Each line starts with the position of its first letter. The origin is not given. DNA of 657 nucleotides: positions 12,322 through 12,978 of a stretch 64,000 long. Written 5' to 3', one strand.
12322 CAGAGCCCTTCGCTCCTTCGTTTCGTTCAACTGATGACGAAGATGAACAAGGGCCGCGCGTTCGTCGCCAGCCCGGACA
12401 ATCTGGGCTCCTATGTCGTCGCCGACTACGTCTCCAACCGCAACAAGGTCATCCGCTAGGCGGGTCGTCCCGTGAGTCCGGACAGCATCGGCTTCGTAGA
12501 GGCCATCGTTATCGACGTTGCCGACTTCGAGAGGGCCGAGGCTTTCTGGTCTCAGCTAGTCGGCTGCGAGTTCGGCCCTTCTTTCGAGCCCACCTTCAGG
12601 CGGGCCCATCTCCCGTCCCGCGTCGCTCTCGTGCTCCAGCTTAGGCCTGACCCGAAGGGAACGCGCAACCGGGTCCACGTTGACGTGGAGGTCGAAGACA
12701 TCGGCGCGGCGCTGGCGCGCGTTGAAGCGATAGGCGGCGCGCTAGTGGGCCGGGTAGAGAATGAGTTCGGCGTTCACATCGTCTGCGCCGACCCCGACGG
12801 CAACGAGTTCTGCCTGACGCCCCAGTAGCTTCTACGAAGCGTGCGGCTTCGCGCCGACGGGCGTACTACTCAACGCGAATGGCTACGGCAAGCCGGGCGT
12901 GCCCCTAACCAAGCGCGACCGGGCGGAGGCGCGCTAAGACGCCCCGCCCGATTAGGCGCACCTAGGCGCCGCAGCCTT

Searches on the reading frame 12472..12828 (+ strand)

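Call 28: search_protein_families(library=pfam, proteins=[window:12472-12828:+])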
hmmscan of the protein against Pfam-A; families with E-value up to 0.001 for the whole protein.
window:12472-12828:+ (118 aa): 3 families
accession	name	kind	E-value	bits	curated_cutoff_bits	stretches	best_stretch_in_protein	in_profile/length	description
PF18029.7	Glyoxalase_6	-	3.5e-23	82.7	23.6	1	12-116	2-106/106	Glyoxalase-like domain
PF00903.31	Glyoxalase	-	1.9e-07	31.9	20.6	1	12-115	5-121/121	Glyoxalase/Bleomycin resistance protein/Dioxygenase superfamily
PF13669.12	Glyoxalase_4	-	0.00022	21.9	27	0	12-96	3-99/109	Glyoxalase/Bleomycin resistance protein/Dioxygenase superfamily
